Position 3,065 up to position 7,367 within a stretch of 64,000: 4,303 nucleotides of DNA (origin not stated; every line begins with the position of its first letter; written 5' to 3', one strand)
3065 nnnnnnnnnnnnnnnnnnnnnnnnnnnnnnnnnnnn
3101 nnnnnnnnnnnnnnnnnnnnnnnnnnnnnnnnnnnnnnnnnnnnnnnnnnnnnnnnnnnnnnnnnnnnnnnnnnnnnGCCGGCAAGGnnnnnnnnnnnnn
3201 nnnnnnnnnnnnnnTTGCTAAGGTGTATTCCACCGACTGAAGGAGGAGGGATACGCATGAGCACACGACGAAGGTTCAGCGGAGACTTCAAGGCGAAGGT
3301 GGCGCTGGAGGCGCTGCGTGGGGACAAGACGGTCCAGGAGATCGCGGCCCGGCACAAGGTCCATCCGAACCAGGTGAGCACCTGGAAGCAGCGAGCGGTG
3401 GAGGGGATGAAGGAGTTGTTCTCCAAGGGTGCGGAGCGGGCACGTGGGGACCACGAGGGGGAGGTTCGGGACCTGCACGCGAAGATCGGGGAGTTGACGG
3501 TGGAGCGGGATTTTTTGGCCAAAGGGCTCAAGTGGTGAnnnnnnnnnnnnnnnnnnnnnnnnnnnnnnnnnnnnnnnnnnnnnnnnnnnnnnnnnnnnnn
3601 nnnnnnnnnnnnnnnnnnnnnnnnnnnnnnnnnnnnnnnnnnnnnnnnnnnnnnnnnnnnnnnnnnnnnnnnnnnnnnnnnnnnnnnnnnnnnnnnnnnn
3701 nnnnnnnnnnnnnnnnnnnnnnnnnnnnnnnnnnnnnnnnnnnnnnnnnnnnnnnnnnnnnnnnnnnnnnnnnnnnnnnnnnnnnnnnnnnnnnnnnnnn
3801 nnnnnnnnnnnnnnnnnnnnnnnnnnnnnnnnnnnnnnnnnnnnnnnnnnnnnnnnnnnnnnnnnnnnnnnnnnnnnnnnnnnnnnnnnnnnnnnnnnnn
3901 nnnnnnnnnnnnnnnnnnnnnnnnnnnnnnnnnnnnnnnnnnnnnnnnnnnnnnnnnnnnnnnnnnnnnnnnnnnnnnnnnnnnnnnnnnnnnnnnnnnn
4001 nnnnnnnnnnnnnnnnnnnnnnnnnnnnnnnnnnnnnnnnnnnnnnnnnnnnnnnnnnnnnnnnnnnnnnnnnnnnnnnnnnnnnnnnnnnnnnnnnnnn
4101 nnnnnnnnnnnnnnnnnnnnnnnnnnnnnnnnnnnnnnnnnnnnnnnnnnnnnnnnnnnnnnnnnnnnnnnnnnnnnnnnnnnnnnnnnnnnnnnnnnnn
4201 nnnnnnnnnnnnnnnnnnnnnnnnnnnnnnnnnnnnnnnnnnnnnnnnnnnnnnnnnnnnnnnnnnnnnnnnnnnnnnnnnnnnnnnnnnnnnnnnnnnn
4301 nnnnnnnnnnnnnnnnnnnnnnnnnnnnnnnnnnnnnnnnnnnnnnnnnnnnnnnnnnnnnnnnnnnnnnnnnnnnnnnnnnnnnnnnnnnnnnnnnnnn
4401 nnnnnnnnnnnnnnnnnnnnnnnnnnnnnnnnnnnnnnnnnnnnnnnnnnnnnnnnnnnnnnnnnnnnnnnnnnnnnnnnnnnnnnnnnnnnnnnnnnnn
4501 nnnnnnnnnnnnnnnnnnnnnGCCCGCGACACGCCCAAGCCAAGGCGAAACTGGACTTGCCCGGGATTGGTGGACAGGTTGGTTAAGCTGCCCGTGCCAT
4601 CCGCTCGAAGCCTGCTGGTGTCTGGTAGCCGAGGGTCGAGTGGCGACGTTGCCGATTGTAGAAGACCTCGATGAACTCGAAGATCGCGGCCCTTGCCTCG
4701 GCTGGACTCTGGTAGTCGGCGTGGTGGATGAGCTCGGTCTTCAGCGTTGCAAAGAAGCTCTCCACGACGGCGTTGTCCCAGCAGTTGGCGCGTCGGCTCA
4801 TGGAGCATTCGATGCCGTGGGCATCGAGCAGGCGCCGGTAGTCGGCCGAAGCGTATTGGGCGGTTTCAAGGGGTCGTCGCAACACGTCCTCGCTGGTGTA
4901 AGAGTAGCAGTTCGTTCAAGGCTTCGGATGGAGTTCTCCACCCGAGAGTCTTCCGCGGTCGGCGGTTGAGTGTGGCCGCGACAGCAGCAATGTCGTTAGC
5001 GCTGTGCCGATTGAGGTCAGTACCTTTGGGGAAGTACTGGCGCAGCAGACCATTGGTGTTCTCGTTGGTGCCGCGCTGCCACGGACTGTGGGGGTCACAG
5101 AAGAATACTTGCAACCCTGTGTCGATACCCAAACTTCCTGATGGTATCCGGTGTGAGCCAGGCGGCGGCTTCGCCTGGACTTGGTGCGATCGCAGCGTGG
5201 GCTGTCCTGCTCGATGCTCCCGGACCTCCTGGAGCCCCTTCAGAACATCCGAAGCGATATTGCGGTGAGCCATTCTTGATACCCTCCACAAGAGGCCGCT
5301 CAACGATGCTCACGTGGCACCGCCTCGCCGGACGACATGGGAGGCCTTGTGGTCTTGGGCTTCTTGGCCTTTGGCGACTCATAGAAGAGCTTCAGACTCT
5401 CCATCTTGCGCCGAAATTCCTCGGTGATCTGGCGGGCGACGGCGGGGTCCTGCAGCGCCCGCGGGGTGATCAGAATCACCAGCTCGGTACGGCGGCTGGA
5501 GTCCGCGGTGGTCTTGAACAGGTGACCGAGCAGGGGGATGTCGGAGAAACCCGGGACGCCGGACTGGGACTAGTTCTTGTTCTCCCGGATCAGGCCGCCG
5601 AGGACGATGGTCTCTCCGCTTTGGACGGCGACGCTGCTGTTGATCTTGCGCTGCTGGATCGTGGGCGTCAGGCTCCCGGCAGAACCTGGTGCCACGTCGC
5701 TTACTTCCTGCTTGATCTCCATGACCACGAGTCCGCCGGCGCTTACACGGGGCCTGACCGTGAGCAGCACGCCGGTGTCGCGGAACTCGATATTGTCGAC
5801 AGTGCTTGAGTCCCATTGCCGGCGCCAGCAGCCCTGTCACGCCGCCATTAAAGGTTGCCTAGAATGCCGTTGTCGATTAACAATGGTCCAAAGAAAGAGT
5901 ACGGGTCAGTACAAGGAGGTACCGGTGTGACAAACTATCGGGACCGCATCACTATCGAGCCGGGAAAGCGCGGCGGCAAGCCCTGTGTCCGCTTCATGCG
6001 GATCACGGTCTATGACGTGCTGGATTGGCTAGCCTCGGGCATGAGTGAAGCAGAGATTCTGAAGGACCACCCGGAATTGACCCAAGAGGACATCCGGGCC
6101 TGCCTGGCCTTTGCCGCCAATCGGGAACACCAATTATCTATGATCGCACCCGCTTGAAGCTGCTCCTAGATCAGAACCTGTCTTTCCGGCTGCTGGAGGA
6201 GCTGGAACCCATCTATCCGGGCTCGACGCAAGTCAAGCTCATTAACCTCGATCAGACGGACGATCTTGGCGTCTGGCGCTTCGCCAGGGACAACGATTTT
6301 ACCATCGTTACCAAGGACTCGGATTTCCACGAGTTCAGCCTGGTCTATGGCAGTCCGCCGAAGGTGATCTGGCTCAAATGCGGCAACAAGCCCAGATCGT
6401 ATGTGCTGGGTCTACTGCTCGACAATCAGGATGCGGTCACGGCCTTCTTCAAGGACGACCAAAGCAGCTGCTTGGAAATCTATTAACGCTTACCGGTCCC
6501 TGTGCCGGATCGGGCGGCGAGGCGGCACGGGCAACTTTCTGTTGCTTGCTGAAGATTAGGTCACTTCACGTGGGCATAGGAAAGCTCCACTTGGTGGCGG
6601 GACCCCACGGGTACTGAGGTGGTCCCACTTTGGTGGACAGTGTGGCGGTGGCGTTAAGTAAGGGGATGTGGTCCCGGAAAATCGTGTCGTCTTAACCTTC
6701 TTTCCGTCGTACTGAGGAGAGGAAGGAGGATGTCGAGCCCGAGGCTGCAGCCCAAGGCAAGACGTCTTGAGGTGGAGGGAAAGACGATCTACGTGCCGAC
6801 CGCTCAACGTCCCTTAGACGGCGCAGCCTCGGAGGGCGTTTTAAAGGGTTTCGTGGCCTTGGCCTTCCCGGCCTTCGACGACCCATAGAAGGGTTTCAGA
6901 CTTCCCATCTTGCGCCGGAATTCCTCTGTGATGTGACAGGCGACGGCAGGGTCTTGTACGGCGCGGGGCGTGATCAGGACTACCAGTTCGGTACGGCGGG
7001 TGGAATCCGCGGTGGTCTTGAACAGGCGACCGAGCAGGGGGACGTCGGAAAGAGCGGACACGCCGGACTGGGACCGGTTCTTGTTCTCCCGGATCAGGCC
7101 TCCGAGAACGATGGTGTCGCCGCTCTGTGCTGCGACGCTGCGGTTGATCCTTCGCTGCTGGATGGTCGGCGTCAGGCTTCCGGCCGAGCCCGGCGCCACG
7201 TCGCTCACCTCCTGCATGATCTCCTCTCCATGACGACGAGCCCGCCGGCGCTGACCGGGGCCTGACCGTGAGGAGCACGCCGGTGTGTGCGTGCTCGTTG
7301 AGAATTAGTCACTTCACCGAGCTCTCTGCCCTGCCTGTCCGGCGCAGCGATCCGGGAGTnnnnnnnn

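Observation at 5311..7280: Two paralogous secretin C-terminal fragments flanking a DUF433/DUF5615 pair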

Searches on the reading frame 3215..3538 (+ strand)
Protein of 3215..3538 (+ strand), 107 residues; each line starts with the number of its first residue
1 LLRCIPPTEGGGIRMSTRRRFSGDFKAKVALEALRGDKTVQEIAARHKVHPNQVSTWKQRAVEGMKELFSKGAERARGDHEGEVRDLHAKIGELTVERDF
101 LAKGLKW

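Call 45: search_protein_families(library=pfam, max_evalue=0.01, proteins=[window:3215-3538:+])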
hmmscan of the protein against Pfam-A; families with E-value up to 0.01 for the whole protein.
window:3215-3538:+ (107 aa): 5 families
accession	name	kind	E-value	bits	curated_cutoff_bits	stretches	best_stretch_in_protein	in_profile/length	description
PF01527.26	HTH_Tnp_1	-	1.6e-11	44.7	24.1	1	15-82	1-58/75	Transposase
PF13542.12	HTH_Tnp_ISL3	-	1e-05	25.4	27.4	1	18-57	9-46/51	Helix-turn-helix domain of transposase family ISL3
PF13518.12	HTH_28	-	1.4e-05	25.5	25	1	25-61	1-36/52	Helix-turn-helix domain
PF13384.12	HTH_23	-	0.00019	21.6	24.6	1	27-62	8-42/50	Homeodomain-like domain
PF13551.12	HTH_29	-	0.0011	19.5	28.1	1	26-72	1-47/64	Winged helix-turn helix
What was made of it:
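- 3188..4521 (+): IS3-family insertion sequence, starting 11 nt after the gspG stop. Further copies lie at 10014-11347 (99%, inverted) and 11350-12612 (88%). HTH_Tnp_1 (call 45).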

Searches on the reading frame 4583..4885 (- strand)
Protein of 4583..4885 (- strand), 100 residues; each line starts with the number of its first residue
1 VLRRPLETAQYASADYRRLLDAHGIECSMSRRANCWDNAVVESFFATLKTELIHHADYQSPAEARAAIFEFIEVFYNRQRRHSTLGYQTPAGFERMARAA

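Call 10: search_protein_families(library=pfam, max_evalue=0.01, proteins=[window:4583-4885:-])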
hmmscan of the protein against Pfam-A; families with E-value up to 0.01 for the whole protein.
window:4583-4885:- (100 aa): 2 families
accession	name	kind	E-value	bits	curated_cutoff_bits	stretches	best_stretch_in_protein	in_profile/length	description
PF13683.12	rve_3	-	1.1e-17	63.9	26.5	1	23-90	1-67/67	Integrase core domain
PF13333.12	rve_2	-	6.3e-15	55.5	22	1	42-96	1-54/56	Integrase core domain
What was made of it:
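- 4551..5130 (-): Remnants of two transposase genes: an IS3-type orfB C-terminus and an IS30-like C-terminus. They lie downstream of copy 1. rve_3 and rve_2 hits (call 10).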

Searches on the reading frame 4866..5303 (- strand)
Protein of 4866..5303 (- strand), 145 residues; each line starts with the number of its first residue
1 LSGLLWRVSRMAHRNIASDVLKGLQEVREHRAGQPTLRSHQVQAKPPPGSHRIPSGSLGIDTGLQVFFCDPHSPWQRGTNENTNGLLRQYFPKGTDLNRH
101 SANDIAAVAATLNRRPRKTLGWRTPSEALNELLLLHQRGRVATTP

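Call 10: search_protein_families(library=pfam, max_evalue=0.01, proteins=[window:4866-5303:-])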
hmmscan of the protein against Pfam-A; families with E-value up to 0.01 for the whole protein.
window:4866-5303:- (145 aa): 1 family
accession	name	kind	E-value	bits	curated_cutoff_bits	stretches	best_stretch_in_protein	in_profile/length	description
PF13683.12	rve_3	-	0.00021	21.4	26.5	1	63-125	2-67/67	Integrase core domain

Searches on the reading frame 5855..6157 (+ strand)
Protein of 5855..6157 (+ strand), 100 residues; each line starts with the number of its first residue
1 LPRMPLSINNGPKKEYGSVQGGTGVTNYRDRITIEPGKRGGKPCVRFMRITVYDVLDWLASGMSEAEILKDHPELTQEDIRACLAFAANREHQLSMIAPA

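Call 10: search_protein_families(library=pfam, max_evalue=0.01, proteins=[window:5855-6157:+])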
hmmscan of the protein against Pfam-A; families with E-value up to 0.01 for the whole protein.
window:5855-6157:+ (100 aa): 1 family
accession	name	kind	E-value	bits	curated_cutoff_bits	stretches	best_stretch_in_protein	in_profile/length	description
PF04255.20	DUF433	-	9.8e-25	86.6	23.6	1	32-87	1-56/56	Protein of unknown function (DUF433)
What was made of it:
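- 5864..6157 (+): DUF433 gene, the putative antitoxin-like partner. PF04255, E 9.8e-25 (call 10).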

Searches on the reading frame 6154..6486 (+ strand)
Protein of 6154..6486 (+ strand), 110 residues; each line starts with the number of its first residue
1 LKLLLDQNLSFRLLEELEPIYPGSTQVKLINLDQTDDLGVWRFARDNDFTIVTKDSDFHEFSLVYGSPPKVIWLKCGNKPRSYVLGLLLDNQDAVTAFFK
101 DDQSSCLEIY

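Call 10: search_protein_families(library=pfam, max_evalue=0.01, proteins=[window:6154-6486:+])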
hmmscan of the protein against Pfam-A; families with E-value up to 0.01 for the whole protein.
window:6154-6486:+ (110 aa): 1 family
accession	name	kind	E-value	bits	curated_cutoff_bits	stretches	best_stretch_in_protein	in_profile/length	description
PF18480.7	DUF5615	-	8.9e-31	106.5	23.8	1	1-109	1-109/110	Domain of unknown function (DUF5615)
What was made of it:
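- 6154..6486 (+): DUF5615 gene, the putative PIN-like toxin partner. It overlaps the DUF433 stop by 4 nt. PF18480, E 8.9e-31, profile 1-109/110 (call 10).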

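Call 11: find_encoding_contigs(protein=window:6154-6486:+, flank=10000, max_places=6)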
Protein window:6154-6486:+ (110 aa): 2 contigs read that carry it; 2 places shown.
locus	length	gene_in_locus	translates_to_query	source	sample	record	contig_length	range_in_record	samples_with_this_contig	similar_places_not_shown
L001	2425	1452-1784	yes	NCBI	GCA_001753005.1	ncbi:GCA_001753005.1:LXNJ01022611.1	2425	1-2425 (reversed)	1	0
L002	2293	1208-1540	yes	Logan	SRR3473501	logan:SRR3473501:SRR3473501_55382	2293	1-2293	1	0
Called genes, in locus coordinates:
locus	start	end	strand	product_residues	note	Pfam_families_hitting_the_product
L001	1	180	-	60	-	?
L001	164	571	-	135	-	-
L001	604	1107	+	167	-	-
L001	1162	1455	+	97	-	PF04255:DUF433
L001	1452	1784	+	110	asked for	PF18480:DUF5615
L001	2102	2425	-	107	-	?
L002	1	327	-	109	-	?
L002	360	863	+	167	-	-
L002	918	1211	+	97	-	PF04255:DUF433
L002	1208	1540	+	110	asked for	PF18480:DUF5615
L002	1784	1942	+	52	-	-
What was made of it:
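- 5864..6157 (+): Gene call of 97 aa in L001 (call 11).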

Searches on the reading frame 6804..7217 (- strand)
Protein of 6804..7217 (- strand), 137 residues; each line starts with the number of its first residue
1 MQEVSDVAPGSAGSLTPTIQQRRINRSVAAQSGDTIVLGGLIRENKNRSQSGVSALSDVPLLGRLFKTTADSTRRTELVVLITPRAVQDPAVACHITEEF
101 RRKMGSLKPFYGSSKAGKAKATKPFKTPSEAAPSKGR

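Call 10: search_protein_families(library=pfam, max_evalue=0.01, proteins=[window:6804-7217:-])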
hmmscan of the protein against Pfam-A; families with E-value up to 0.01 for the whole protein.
window:6804-7217:- (137 aa): 1 family
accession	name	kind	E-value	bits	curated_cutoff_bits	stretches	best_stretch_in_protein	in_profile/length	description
PF00263.26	Secretin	-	3.3e-24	85.8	27.5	1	3-87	80-168/169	Bacterial type II and III secretion system protein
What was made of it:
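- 6804..7305 (-): gspD 3' fragment, copy 2. The 137-aa ORF 6804-7217 is intact. Upstream lie a +5 nt insertion (GGAGA, within 7221-7230) and a -1 nt deletion (7255/7256). Firm homology with copy 1 ends at 7286. Pfam PF00263, E 3.3e-24 (call 10).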

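Call 65: search_protein_families(library=ncbifam, max_evalue=0.001, proteins=[window:6804-7217:-])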
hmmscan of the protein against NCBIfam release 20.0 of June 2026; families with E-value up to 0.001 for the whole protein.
window:6804-7217:- (137 aa): 9 families
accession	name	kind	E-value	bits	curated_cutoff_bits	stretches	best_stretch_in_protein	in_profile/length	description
TIGR02517.1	type_II_gspD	equivalog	2.6e-27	95.6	351.35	1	2-97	503-600/600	type II secretion system secretin GspD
TIGR02515.1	IV_pilus_PilQ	subfamily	7.7e-20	71.3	284.35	1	12-87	352-427/428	type IV pilus secretin PilQ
TIGR02519.1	pilus_MshL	equivalog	1e-19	70.6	250.2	1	14-86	217-289/290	pilus (MSHA type) biogenesis protein MshL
NF010083.0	PRK13568.1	equivalog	2e-16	59.8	554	1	18-88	348-418/419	DNA uptake porin HofQ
TIGR02516.1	type_III_yscC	equivalog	1.7e-14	53.2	238.45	1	16-88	390-462/463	type III secretion system outer membrane ring subunit SctC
NF007851.2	PRK10560.1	exception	8.7e-14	51.1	598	1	18-88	340-410/412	DNA uptake porin HofQ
NF042912.1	Amuc_1098_fam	equivalog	1.1e-13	50.1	750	1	16-91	725-799/805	Amuc_1098 family type IV pilus outer membrane protein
NF011873.0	PRK15346.1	equivalog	2.5e-09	36.3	524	1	15-83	422-490/499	EscC/YscC/HrcC family type III secretion system outer membrane ring protein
TIGR02520.1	pilus_B_mal_scr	equivalog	1.8e-05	23.5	287.65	1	15-84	446-511/513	PilN family type IVB pilus formation outer membrane protein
